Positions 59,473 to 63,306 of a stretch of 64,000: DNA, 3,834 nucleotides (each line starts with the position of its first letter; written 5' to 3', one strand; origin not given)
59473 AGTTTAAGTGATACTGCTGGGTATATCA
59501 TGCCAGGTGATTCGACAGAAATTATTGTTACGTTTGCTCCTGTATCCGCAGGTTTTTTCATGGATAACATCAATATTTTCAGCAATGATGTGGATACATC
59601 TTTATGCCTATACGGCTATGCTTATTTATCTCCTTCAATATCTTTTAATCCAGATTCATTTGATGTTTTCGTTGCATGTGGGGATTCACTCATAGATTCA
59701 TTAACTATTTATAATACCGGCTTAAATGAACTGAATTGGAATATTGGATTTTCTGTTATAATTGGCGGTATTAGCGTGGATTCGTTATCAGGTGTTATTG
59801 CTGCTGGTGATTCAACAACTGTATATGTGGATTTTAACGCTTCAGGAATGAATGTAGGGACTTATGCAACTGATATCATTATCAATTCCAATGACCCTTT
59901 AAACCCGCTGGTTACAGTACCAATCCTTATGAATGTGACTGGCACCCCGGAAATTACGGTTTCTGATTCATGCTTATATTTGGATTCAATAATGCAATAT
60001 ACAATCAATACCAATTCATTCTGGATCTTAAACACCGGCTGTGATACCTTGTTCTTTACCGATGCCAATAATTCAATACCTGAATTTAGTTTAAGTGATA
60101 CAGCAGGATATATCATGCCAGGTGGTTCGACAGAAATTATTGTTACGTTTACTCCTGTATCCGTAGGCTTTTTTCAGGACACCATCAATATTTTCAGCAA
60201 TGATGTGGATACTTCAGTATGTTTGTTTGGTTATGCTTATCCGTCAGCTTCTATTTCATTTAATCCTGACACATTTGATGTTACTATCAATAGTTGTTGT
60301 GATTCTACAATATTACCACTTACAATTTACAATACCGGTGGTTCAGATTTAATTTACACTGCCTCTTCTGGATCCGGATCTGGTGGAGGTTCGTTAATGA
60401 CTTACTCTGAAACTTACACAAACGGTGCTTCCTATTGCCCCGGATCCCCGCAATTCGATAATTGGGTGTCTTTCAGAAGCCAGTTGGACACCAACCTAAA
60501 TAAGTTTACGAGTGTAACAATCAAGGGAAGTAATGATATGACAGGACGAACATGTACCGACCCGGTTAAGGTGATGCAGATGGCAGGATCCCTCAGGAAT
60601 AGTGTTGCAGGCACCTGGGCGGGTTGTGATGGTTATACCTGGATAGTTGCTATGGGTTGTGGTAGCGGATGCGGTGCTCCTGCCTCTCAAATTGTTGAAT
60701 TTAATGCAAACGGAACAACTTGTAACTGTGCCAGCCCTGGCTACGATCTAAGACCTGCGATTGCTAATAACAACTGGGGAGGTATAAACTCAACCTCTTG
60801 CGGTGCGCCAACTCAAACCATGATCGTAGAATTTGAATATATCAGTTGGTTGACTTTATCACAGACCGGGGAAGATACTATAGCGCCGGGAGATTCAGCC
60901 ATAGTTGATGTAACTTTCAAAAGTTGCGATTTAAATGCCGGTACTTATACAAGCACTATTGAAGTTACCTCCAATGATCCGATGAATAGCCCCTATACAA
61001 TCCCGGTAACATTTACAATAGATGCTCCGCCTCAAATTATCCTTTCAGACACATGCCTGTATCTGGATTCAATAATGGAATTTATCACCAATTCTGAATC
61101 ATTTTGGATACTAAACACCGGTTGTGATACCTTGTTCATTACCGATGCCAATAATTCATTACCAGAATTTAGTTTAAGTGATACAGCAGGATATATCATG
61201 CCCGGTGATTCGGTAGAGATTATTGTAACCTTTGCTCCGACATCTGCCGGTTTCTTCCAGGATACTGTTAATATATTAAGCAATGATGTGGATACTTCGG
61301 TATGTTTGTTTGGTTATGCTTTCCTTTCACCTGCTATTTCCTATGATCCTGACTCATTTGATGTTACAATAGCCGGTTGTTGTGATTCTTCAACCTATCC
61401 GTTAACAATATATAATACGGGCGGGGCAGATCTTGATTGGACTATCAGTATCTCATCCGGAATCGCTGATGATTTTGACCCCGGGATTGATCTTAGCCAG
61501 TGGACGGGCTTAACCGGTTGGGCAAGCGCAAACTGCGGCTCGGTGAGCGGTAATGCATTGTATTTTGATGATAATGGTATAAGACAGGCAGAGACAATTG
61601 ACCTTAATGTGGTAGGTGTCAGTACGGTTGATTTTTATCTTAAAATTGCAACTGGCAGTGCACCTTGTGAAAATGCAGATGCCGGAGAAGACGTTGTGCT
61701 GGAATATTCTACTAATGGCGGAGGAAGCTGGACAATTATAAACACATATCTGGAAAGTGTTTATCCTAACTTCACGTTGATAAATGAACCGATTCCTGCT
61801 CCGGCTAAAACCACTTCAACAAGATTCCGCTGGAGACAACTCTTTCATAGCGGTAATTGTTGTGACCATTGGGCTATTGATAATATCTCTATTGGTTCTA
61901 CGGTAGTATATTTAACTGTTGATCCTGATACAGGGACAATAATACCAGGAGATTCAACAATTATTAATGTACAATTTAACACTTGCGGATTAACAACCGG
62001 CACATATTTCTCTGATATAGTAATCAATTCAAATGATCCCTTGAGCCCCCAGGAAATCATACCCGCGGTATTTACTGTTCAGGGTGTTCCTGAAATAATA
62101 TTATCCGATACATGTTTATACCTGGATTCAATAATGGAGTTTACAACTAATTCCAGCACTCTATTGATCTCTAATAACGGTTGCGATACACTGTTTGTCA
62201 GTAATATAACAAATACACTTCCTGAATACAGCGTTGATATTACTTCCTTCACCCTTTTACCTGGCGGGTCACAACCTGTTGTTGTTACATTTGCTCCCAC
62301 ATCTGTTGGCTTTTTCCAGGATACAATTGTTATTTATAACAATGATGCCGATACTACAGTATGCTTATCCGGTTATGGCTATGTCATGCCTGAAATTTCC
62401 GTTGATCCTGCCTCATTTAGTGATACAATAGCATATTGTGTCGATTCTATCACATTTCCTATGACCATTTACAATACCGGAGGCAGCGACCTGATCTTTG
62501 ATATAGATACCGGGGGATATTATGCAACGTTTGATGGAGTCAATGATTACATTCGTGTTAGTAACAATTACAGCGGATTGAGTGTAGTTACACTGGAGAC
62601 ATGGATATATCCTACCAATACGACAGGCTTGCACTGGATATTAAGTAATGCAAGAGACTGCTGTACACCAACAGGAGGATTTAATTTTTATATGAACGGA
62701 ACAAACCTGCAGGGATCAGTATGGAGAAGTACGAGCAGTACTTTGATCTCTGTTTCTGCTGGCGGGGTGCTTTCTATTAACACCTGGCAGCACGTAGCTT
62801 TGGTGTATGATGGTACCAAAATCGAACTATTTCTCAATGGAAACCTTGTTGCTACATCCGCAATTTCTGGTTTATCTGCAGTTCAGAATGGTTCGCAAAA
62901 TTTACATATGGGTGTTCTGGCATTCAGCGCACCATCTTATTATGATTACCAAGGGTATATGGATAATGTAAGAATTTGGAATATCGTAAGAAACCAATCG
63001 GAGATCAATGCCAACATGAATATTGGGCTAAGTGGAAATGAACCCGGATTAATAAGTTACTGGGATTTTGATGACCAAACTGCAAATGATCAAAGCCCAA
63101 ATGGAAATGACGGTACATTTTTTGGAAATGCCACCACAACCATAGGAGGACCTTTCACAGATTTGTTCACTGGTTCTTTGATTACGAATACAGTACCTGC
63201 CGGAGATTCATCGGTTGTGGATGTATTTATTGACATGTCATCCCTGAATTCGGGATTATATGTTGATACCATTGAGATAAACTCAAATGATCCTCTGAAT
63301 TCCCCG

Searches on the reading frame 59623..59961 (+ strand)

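Call 13: search_protein_families(library=pfam, max_evalue=0.1, proteins=[window:59623-59961:+])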
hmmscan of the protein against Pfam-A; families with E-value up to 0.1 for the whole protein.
seq(113 aa): 2 families
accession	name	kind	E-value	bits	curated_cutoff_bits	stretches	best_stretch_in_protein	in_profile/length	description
PF22544.2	HYDIN_VesB_CFA65-like_Ig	-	6.8e-10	39.5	25.5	1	4-99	1-95/100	HYDIN/CFA65/VesB-like, Ig-like domain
PF24507.1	Ig_CFAP65_4th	-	0.054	14.3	27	1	48-90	23-63/76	CFAP65, fourth Ig-like domain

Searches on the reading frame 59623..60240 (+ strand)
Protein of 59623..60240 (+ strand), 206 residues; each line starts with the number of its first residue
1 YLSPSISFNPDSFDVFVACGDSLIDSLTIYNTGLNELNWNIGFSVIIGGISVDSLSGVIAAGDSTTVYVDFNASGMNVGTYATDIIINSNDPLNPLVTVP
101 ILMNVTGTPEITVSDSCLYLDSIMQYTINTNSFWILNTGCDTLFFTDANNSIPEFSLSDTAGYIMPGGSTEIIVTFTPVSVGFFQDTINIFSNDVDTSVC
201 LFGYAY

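Call 26: search_protein_families(library=ncbifam, max_evalue=0.01, proteins=[window:59632-60240:+])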
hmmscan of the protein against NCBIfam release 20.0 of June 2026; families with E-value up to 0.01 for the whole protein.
window:59632-60240:+ (203 aa): 2 families
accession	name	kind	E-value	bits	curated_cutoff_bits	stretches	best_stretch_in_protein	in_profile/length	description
NF012200.0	choice_anch_D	domain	4.8e-12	46.3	45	2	96-193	3-107/108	choice-of-anchor D domain-containing protein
NF041425.1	OS_HP2_seleno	subfamily_domain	5e-05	23.6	100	1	15-102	12-97/98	OS_HP2 family (seleno)protein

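Call 52: search_solved_structures(query=window:59623-60240:+, max_evalue=1, show_alignments=2)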
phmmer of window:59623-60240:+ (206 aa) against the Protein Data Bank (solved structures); distinct sequences matched with E-value up to 1: 9.
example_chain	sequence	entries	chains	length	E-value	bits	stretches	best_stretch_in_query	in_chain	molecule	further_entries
7sqc_F0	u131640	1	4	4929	5.1e-07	32.8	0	130-190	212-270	Hydin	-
7n6g_1J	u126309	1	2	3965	6.7e-06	29.1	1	130-190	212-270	HYDIN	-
9ijj_4G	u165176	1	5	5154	5.9e-05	26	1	108-183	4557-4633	Hydrocephalus-inducing protein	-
7n6g_1L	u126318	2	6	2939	0.0013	21.7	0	148-188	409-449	FAP47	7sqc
7n6g_3H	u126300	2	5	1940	0.0015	21.4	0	160-180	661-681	FAP74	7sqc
9ijj_C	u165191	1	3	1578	0.11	15.3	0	150-202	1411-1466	Cilia- and flagella-associated protein 74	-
7q58_A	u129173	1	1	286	0.3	13.9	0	20-61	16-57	SAKe6BR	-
9ijj_L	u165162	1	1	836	0.35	13.7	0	98-194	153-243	Cilia- and flagella-associated protein 221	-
1row_A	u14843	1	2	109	0.49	13.2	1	133-178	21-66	MSP-domain protein like family member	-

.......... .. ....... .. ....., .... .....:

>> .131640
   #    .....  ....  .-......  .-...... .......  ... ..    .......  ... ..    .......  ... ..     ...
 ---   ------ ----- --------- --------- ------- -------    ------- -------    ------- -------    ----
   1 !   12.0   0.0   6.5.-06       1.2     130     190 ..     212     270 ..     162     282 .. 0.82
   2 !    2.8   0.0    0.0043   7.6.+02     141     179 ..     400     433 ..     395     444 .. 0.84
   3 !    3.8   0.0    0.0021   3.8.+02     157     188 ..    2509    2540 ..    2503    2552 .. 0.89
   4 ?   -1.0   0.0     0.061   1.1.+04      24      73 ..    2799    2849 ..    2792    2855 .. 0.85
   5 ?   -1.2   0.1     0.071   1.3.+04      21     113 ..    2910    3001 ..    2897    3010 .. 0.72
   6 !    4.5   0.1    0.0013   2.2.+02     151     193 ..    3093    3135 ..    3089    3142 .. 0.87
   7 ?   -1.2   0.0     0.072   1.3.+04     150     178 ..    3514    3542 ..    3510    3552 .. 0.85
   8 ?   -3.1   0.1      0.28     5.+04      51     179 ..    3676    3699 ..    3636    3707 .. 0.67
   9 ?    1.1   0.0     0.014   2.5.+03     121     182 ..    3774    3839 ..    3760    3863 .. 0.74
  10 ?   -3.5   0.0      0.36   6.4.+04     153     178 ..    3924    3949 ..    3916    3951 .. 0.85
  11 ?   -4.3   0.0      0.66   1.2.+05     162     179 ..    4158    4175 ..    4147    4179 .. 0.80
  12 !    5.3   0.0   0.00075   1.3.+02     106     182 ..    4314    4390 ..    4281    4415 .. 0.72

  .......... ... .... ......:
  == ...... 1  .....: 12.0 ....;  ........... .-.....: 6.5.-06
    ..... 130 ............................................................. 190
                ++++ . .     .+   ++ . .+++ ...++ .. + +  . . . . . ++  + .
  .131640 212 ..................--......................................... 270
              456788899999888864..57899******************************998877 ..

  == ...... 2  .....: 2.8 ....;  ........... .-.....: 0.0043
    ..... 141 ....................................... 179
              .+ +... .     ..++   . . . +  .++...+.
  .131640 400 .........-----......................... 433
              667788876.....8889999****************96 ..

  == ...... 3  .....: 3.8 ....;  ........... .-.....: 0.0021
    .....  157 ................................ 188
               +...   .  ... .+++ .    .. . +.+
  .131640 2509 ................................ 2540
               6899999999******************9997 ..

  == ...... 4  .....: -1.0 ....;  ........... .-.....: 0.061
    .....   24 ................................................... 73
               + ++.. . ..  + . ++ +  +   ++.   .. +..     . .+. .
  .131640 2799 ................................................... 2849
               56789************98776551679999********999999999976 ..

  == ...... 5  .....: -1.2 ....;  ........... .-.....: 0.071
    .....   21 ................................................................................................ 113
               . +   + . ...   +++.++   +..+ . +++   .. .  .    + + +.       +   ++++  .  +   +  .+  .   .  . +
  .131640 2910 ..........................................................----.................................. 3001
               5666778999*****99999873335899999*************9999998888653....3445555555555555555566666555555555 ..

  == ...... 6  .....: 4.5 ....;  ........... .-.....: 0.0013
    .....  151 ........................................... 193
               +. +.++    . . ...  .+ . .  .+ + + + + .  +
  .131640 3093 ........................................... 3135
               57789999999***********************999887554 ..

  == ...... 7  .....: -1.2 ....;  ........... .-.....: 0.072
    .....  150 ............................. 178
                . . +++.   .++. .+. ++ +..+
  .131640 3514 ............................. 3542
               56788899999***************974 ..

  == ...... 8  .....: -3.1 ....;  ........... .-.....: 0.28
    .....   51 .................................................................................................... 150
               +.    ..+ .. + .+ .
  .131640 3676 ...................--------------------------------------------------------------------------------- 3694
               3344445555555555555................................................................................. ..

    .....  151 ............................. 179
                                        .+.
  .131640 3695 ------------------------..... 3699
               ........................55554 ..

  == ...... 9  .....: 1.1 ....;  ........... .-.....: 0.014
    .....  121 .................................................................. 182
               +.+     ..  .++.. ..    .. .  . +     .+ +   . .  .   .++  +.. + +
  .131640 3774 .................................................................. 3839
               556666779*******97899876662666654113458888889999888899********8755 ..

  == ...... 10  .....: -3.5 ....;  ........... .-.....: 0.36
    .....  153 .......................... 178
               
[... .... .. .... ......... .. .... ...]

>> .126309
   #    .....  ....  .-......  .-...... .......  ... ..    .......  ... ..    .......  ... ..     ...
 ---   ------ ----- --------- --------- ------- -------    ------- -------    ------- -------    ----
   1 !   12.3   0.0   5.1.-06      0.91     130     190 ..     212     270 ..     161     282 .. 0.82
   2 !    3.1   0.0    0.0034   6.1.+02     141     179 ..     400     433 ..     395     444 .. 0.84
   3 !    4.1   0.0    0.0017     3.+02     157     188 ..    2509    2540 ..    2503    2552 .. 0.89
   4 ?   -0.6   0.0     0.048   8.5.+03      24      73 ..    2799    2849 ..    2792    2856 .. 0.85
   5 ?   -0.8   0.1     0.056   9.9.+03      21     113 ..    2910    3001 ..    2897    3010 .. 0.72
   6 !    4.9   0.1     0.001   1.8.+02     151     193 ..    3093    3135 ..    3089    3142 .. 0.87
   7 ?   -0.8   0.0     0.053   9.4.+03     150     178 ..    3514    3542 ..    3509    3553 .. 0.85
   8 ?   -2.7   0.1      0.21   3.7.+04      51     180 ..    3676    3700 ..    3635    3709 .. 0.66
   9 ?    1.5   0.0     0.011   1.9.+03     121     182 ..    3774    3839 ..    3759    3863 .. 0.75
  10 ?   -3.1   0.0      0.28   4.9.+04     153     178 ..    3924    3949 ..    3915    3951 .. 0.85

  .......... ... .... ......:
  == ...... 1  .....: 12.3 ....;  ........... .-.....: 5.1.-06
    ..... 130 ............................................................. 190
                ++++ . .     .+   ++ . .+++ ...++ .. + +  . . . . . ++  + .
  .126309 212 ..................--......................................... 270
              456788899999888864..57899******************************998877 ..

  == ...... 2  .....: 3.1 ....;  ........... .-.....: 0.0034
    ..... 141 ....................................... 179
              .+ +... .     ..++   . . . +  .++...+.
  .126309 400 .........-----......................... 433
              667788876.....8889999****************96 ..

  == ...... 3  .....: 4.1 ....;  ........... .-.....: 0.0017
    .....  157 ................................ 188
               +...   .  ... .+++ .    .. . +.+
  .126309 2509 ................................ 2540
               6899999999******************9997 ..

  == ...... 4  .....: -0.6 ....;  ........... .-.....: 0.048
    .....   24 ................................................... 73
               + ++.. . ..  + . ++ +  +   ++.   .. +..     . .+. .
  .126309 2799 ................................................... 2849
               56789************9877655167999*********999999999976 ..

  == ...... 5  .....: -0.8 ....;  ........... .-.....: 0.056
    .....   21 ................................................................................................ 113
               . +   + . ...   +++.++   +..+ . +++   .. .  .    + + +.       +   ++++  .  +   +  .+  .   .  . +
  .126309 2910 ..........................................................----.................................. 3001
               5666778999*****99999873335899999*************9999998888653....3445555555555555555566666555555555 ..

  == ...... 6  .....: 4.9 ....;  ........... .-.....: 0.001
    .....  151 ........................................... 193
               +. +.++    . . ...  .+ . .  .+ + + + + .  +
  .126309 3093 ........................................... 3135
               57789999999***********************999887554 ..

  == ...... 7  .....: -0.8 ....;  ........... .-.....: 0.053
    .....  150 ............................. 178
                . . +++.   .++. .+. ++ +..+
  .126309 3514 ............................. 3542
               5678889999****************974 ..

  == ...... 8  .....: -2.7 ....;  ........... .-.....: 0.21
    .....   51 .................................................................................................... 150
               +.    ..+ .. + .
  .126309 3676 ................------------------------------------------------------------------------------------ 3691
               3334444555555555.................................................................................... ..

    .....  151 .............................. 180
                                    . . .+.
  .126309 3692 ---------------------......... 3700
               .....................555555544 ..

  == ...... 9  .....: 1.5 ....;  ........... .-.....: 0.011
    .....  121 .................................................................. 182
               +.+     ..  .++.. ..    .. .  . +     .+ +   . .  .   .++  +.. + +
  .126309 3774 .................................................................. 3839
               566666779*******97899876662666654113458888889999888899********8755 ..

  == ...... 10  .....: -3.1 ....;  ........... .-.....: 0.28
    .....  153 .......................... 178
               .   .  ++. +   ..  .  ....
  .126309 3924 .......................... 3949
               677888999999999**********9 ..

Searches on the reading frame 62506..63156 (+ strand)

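Call 18: search_protein_families(library=pfam, max_evalue=1, proteins=[window:62506-63156:+])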
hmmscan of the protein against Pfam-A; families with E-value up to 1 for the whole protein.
seq(217 aa): 4 families
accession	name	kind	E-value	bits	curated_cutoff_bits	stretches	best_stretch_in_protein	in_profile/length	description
PF13385.13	Laminin_G_3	-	5.3e-24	85.5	27.6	1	10-168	1-151/151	Concanavalin A-like lectin/glucanases superfamily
PF02210.31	Laminin_G_2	-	0.00058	20.8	22.9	1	75-157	37-123/126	Laminin G domain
PF20407.5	DUF1583_N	-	0.0035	17.5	22.9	1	84-126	81-123/150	Domain of unknown function (DUF1583_N)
PF06439.18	3keto-disac_hyd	-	0.0076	16.7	26.8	1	65-120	99-153/187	3-keto-disaccharide hydrolase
